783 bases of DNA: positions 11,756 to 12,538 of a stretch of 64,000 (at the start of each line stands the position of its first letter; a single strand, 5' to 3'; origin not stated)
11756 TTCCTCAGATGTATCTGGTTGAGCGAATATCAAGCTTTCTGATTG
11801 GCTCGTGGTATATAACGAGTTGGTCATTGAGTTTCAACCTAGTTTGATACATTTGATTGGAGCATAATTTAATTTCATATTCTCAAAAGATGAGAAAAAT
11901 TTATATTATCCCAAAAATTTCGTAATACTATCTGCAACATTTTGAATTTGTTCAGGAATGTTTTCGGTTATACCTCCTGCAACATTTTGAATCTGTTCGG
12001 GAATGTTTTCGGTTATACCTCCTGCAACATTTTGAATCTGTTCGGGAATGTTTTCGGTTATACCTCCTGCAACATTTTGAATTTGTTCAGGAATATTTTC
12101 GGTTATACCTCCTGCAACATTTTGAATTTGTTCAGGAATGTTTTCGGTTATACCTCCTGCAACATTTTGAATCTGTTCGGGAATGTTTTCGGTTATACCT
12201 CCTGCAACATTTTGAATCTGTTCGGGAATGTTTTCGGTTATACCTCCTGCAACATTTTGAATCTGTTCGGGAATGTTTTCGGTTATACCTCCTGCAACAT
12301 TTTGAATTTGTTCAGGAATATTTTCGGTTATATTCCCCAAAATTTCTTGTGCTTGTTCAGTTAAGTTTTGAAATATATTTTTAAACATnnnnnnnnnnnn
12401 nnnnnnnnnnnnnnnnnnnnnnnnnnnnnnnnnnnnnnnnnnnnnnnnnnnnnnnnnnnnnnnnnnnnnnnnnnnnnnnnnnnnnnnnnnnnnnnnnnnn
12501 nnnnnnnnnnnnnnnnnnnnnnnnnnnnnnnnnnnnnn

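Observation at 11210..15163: P1B-4 ATPase translationally coupled to a 9 x 14-aa acidic tandem-repeat protein, bracketed by two MerR regulators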

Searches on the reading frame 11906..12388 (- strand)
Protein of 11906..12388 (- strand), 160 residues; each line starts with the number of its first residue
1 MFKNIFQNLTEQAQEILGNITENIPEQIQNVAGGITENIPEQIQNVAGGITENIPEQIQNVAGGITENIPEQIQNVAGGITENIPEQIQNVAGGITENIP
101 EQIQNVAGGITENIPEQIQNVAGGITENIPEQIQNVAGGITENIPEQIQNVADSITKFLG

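Call 9: search_protein_families(library=pfam, proteins=[window:11906-12388:-], max_evalue=0.1)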
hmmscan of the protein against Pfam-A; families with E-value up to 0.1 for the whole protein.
window:11906-12388:- (160 aa): 23 families
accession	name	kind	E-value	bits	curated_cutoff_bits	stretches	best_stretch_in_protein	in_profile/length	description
PF21658.2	LNYV_PP_C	-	7.6e-14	51.9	27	0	28-45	36-53/60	Lettuce necrotic yellow virus phosphoprotein C-terminal domain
PF07464.16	ApoLp-III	-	6e-06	26.9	36.3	2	68-154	6-88/146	Apolipophorin-III precursor (apoLp-III)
PF22206.1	Cas_Csm6_6H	-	0.00013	22.1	23.4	0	13-28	27-42/53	CRISPR-associated protein Csm6 6H domain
PF11098.13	Chlorosome_CsmC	-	0.00014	22.4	26.3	0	61-140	42-132/139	Chlorosome envelope protein C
PF19174.5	DUF5856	-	0.00029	22.2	34.6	0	99-159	27-87/94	Family of unknown function (DUF5856)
PF23547.1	Zn_ribbon_FGT1_1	-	0.00039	20.4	27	0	27-37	10-20/35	FORGETTER1 first zinc ribbon domain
PF12501.13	DUF3708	-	0.00044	20.4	24.1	0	96-110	84-98/166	Phosphate ATP-binding cassette transporter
PF01594.21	AI-2E_transport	-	0.0013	18.4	34.3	0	27-81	92-145/327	AI-2E family transporter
PF19901.4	DUF6374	-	0.0016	18.4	25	0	115-127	33-45/59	Family of unknown function (DUF6374)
PF16507.11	HEAT_PSME4_mid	-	0.0021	17.3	25.2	0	51-155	254-353/524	Proteasome activator complex subunit 4, mid HEAT repeats region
PF09074.15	Mer2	-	0.0051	17.1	27.7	0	19-99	78-149/193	Mer2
PF11101.13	DUF2884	-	0.0061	16.7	30.6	0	9-61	142-194/228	Protein of unknown function (DUF2884)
PF06160.17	EzrA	-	0.01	14.6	39.6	0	54-151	199-283/557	Septation ring formation regulator, EzrA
PF00346.24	Complex1_49kDa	-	0.013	15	24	0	31-68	36-73/271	Respiratory-chain NADH dehydrogenase, 49 Kd subunit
PF21522.3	MreB-like_C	-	0.015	16.3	27.8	0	82-156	38-105/123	Archaeal actin homologue MreB-like, C-terminal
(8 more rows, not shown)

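Call 10: search_protein_families(library=ncbifam, proteins=[window:11906-12388:-], max_evalue=0.1)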
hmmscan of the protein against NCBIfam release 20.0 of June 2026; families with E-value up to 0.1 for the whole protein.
window:11906-12388:- (160 aa): 15 families
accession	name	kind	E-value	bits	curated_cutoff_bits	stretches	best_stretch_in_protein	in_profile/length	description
NF047835.1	UbiqAccUbiK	equivalog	2.7e-10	40.4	100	0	25-60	4-39/91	ubiquinone biosynthesis accessory factor UbiK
NF041670.1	GvpQ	equivalog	0.00011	22.4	100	0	86-86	41-41/137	gas vesicle protein GvpQ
NF047516.1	LA_3659_fam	equivalog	0.00023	20.8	36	0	3-69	133-198/221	LA_3659 family protein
NF047514.1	SpiroCoCo_N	equivalog_domain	0.00023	20.8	75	0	3-69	133-198/221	SpiroCoCo family coiled-coil protein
TIGR02872.1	spore_ytvI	equivalog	0.00075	19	198.15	0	80-91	84-95/341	sporulation integral membrane protein YtvI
NF004739.1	PRK06075.1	equivalog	0.002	17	360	0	30-68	148-186/384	NADH-quinone oxidoreductase subunit D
NF033914.0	antiphage_ZorA_1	subfamily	0.0026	16.1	190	1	5-126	363-478/619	anti-phage ZorAB system protein ZorA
NF033916.0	antiphage_ZorA_3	subfamily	0.0043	16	250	0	40-154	345-455/509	anti-phage ZorAB system protein ZorA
NF003410.0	PRK04778.1-4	equivalog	0.0058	15.4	754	0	13-83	210-272/575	septation ring formation regulator EzrA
NF003051.0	PRK03968.1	equivalog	0.021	14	431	0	2-57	187-242/406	DNA primase large subunit PriL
NF050013.1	HpsJ_like_A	equivalog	0.033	13.8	140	0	86-151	118-184/217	HpsJ-like protein, cyanoexosortase A-associated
NF001961.0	PRK00733.3-6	equivalog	0.06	11.6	926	0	6-48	179-221/671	sodium-translocating pyrophosphatase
NF041922.1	DLP_LeoA_gen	subfamily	0.061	12.3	325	1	10-135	276-396/532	LeoA/HP0731 family dynamin-like GTPase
NF001958.0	PRK00733.3-3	equivalog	0.081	11.3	1055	0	90-139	173-222/680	sodium-translocating pyrophosphatase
NF045508.1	PhasinPhaH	equivalog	0.098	12.8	250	0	62-160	80-178/234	phasin PhaH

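Call 11: find_homologous_proteins(query=window:11906-12388:-, max_evalue=0.001)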
Query window:11906-12388:-: no candidate shares three 5-residue words with the query. No homologue found.
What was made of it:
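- Tried and rejected: The word-indexed protein search with the full 160-aa ORF found nothing (call 11).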

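Call 14: search_dna_similar(query=window:11906-12388:-, collection=plasmids, mode=protein, max_rows=60, max_evalue=0.01)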
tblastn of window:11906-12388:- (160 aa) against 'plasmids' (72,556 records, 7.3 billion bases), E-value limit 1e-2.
Records with a match: 15; places in all: 25; records where one place covers at least 80% of the query: 7.
Best place of each record, by identity: 95-99% 9; 90-95% 2; 80-90% 2; <60% 2.
By first word of the organism name: Lactococcus 11; Lactiplantibacillus 1; Leuconostoc 1; Clostridium 1; Salmonella 1.
By predicted mobility (MOB-suite, as given by PLSDB): mobilizable 8; non-mobilizable 5; conjugative 2.
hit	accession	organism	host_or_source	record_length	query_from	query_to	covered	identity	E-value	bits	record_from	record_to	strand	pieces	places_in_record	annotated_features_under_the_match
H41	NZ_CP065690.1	Lactococcus garvieae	-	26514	1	157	98%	98.1%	2e-81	268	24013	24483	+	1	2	hypothetical protein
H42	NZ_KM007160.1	Lactococcus garvieae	raw milk cheese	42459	1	157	98%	98.1%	2e-81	268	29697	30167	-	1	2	hypothetical protein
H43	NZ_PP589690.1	Lactococcus sp.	Bacterial culture,Dairy environment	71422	1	160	100%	93.8%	6e-47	324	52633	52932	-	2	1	hypothetical protein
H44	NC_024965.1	Lactococcus lactis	-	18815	1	160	100%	88.1%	4e-72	241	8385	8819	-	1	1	hypothetical protein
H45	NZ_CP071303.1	Lactococcus sp. LG606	Homo sapiens,mixed culture,Human feces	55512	1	160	100%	88.1%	4e-72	241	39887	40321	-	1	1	hypothetical protein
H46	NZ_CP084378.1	Lactococcus garvieae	Homo sapiens,mitral valve,mitral valve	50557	1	127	79%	97.6%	2e-64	219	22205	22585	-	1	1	hypothetical protein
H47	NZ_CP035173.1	Lactiplantibacillus plantarum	cell culture,food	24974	1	127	79%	95.3%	3e-62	213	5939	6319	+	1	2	hypothetical protein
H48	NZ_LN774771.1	Lactococcus piscium MKFS47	cold-stored modified atmosphere ...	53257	1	112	70%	97.3%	9e-56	194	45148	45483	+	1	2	hypothetical protein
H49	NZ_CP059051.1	Lactococcus lactis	cell culture,Cheese product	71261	1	112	70%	97.3%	9e-56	194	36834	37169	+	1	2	hypothetical protein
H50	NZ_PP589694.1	Lactococcus sp.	Bacterial culture,Dairy environment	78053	1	112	70%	97.3%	9e-56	194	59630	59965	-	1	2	hypothetical protein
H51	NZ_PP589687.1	Lactococcus sp.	Bacterial culture,Dairy environment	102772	1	112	70%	97.3%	9e-56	194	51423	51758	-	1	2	hypothetical protein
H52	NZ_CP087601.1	Lactococcus lactis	Cell culture,Raw cow milk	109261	1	112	70%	97.3%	9e-56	194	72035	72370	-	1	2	hypothetical protein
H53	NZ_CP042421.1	Leuconostoc lactis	cell culture,kimchi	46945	1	112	70%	93.8%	3e-53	187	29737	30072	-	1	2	hypothetical protein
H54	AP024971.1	Clostridium perfringens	Homo sapiens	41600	6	155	94%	27.0%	5e-6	52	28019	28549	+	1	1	hypothetical protein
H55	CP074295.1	Salmonella enterica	food,mixture corn and egg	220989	2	137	85%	25.2%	3e-11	67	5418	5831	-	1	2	none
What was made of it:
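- Tried and rejected: The tblastn hits in Clostridium perfringens and Salmonella plasmids (25-27% identity) were judged to be repeat-driven and were not followed up (call 14).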

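Call 17: search_protein_representatives(protein=window:11906-12388:-)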
Query: 160 residues. Proteins with E-value up to 0.001 (for the whole library): 826; up to 1e-10: 58; up to 1e-30: 1. The best 150 are listed.
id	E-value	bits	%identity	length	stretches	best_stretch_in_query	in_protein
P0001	8.9e-68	243.3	18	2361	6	20-156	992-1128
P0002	2.4e-30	121.9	37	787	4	24-144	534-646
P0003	1.0e-26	110.1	26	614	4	15-157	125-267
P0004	7.4e-24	100.8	26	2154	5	21-138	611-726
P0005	1.3e-22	96.7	23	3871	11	3-160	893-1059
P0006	1.7e-22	96.4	23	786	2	22-149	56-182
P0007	9.2e-18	81.0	27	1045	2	22-155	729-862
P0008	1.0e-17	80.9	28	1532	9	17-104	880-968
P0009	1.3e-17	80.5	28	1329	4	27-141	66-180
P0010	2.7e-17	79.5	26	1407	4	12-134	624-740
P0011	2.8e-17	79.4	34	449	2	18-115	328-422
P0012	3.0e-17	79.3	33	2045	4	45-145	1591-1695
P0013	8.0e-17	77.9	37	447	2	28-140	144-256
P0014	8.1e-17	77.9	38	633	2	29-156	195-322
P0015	1.3e-16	77.3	28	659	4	4-151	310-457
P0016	1.3e-16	77.3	98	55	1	1-42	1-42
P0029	3.3e-14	69.5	92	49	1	1-40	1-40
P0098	3.3e-09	53.2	30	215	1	34-139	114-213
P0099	3.4e-09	53.2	24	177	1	7-122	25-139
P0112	7.9e-09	52.0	27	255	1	24-149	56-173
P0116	9.9e-09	51.7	24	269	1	20-134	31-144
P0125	1.8e-08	50.8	27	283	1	16-155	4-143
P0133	2.3e-08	50.5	76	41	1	1-37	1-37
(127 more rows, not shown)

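Call 21: search_protein_families(library=pfam, proteins=[P0099, P0003, P0098, P0112, P0116, P0125], max_evalue=0.01)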
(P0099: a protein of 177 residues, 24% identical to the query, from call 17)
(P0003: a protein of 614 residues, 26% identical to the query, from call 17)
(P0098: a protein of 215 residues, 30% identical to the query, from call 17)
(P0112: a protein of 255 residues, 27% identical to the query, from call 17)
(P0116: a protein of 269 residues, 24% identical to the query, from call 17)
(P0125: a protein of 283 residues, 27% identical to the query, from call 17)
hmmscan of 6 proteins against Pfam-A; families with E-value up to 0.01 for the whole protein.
P0099 (177 aa): 19 families
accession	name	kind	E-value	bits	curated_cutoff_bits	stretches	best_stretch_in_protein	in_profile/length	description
PF01442.23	Apolipoprotein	-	1.8e-08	34.8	90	1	12-139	41-174/190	Apolipoprotein A1/A4/E domain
PF04513.17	Baculo_PEP_C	-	1.3e-05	25.7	38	1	57-139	39-119/140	Baculovirus polyhedron envelope protein, PEP, C terminus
PF12732.12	YtxH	-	3.4e-05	24.6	37.5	0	40-86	24-69/71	YtxH-like protein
PF20039.4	DUF6441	-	6.3e-05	23.2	27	0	27-75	16-64/215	Family of unknown function (DUF6441)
PF05531.17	NPV_P10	-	8.7e-05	23.4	29.8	0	97-144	15-67/75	Nucleopolyhedrovirus P10 protein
PF06248.19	Zw10_N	-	0.00014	22.8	26.3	0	19-55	32-68/93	Centromere/kinetochore Zw10 N-terminal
PF07889.17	DUF1664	-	0.00015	22.3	34.6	0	89-173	37-120/124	Protein of unknown function (DUF1664)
PF07464.16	ApoLp-III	-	0.00034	21.2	36.3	0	9-92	45-126/146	Apolipophorin-III precursor (apoLp-III)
PF11740.13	KfrA_N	-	0.00087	20.4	26.1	0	20-91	36-106/113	Plasmid replication region DNA-binding N-term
PF01531.22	Glyco_transf_11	-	0.001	18.8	23.9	0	70-111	127-167/298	Glycosyl transferase family 11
PF09177.16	STX6_10_61_N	-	0.0017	19.3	29.4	0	73-172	7-97/99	Syntaxin 6/10/61, N-terminal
PF03036.21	Perilipin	-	0.0027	17.2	33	1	25-154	241-363/403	Perilipin family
PF04286.17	DUF445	-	0.0029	18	33.8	1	27-122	228-320/368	Protein of unknown function (DUF445)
PF09074.15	Mer2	-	0.0039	17.5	27.7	1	5-132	46-172/193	Mer2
PF09731.14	Mitofilin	-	0.0041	16.5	27.4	1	17-142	313-434/614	Mitochondrial inner membrane protein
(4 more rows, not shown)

P0003 (614 aa): 0 families

P0098 (215 aa): 2 families
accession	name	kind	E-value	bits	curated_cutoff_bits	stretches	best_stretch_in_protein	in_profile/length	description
PF19176.5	DUF5858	-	0.0014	18.8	27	0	189-203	41-54/61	Family of unknown function (DUF5858)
PF16785.10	SMBP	-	0.0034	18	29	1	118-202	26-107/111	Small metal-binding protein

P0112 (255 aa): 0 families

P0116 (269 aa): 2 families
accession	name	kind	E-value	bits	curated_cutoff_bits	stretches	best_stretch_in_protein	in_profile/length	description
PF01442.23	Apolipoprotein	-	0.0019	18.4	90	1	30-136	81-186/190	Apolipoprotein A1/A4/E domain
PF05802.16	SctB2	-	0.0064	17.4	26.5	0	76-136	80-139/162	SPI-2 type 3 secretion system translocon protein SctB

P0125 (283 aa): 0 families

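Call 22: find_encoding_contigs(protein=P0133, flank=6000, max_places=8)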
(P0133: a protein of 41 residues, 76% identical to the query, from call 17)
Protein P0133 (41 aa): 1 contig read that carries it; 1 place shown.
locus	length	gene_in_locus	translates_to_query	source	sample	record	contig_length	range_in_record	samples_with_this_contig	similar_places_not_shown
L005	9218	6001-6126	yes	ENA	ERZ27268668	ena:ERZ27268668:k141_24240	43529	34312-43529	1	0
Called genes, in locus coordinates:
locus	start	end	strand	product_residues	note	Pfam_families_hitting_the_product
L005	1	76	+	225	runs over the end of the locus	PF00072:Response_reg, PF00486:Trans_reg_C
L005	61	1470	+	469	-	PF00672:HAMP, PF00512:HisKA, PF02518:HATPase_c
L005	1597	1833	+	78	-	-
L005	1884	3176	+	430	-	PF24568:CC_PcsB, PF05257:CHAP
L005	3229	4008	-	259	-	PF00376:MerR, PF13411:MerR_1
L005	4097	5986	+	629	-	PF00122:E1-E2_ATPase, PF00702:Hydrolase, PF08282:Hydrolase_3 (faint)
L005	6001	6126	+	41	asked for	-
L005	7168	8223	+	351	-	PF00589:Phage_integrase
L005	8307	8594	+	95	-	-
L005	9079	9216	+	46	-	?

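Call 25: find_homologous_proteins(query=P0133, max_evalue=0.01)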
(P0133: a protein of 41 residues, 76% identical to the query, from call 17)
Query P0133 (41 aa): 7 proteins with E <= 0.01 among 7 candidates.
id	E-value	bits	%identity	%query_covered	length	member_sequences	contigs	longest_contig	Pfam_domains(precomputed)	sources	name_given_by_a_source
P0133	6.1e-19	83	100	100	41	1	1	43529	-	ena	-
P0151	4.0e-13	65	80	98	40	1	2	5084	-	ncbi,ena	-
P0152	1.4e-10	57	81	88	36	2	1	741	-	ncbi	-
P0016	4.3e-10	56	76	90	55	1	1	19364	-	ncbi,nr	ncbi:ring-infected erythrocyte surface antigen precursor [Lactococcus lactis subsp. lactis]|nr:ring-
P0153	6.7e-10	55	78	88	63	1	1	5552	-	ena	-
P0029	1.3e-9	54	71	100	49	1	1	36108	-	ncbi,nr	ncbi:hypothetical protein MKK30_11160 [Lactococcus formosensis]|nr:hypothetical protein [Lactococcus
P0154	2.5e-9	53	78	88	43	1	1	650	-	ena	-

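Call 27: find_encoding_contigs(protein=P0151, flank=5000, max_places=4)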
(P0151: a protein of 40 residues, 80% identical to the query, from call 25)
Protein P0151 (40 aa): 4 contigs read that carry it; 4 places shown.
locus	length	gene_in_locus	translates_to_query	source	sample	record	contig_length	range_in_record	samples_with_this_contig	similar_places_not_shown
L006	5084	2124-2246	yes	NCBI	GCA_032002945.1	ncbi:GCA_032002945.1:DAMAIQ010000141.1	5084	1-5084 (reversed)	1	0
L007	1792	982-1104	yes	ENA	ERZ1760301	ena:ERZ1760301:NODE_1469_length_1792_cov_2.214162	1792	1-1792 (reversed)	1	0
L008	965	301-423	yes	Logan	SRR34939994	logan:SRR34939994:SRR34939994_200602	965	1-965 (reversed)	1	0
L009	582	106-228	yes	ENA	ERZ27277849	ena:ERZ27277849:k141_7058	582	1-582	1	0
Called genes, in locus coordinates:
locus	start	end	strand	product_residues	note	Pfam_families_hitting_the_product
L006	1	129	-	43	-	?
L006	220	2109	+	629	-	PF00122:E1-E2_ATPase, PF00702:Hydrolase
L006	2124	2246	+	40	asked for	-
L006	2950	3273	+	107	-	PF12840:HTH_20 (weak), PF01022:HTH_5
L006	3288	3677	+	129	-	-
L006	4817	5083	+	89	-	?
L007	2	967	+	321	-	?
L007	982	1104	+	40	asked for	-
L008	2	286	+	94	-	?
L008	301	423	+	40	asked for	-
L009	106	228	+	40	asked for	-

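Call 52: get_annotated_region(hit=H42, flank=1500)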
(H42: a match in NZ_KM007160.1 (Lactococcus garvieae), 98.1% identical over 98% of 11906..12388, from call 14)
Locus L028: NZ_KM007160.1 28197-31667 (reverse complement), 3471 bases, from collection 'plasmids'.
description: Lactococcus garvieae strain IPLA 31405 plasmid pLG42, complete sequence
organism: Lactococcus garvieae (NCBI taxid 1363)
taxonomy: Bacteria; Bacillota; Bacilli; Lactobacillales; Streptococcaceae; Lactococcus; Lactococcus garvieae
host: -; source: raw milk cheese; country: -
typing (MOB-suite, as given by PLSDB): mobilizable; replicon rep_cluster_656; relaxase MOBP
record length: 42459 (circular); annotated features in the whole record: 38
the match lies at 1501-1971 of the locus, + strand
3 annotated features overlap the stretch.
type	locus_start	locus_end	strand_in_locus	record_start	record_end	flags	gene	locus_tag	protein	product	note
CDS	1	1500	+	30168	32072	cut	-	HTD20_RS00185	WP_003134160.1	heavy metal translocating P-type ATPase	-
CDS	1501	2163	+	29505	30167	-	-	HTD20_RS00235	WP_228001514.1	hypothetical protein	-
CDS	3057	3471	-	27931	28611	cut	-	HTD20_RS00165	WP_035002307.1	IS6 family transposase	-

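Call 53: get_annotated_region(hit=H41, flank=1500)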
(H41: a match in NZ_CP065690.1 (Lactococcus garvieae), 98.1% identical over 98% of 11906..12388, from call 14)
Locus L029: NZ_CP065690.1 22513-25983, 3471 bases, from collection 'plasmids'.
description: Lactococcus garvieae strain FDAARGOS_893 plasmid unnamed, complete sequence
organism: Lactococcus garvieae (NCBI taxid 1363)
taxonomy: Bacteria; Bacillota; Bacilli; Lactobacillales; Streptococcaceae; Lactococcus; Lactococcus garvieae
host: -; source: -; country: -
typing (MOB-suite, as given by PLSDB): mobilizable; replicon rep_cluster_554; relaxase MOBP
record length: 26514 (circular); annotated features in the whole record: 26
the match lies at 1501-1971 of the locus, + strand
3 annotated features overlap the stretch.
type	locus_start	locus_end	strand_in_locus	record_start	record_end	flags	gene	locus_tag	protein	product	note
CDS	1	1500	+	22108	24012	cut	-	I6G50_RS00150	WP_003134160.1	heavy metal translocating P-type ATPase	-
CDS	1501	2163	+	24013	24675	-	-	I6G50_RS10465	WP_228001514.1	hypothetical protein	-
CDS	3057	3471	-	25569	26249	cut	-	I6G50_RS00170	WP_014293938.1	IS6-like element IS1216 family transposase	GO:0006313 - DNA transposition [Evidence IEA]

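Call 54: get_annotated_region(hit=H44, flank=1500)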
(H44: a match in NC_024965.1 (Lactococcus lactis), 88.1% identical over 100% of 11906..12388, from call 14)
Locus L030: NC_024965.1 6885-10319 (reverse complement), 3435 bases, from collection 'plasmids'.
description: Lactococcus lactis subsp. lactis plasmid pIBB-JZK, complete sequence
organism: Lactococcus lactis (NCBI taxid 1360)
taxonomy: Bacteria; Bacillota; Bacilli; Lactobacillales; Streptococcaceae; Lactococcus; Lactococcus lactis
host: -; source: -; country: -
typing (MOB-suite, as given by PLSDB): non-mobilizable; replicon rep_cluster_554
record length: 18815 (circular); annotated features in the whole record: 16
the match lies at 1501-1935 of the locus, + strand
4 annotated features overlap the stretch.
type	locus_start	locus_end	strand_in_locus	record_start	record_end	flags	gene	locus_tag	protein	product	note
CDS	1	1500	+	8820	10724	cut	-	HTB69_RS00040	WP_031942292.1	heavy metal translocating P-type ATPase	-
CDS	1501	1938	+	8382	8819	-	-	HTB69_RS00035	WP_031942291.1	hypothetical protein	-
CDS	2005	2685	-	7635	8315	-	-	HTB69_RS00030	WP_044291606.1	IS6-like element IS1216 family transposase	-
CDS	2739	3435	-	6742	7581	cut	-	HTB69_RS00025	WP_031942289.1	restriction endonuclease subunit S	-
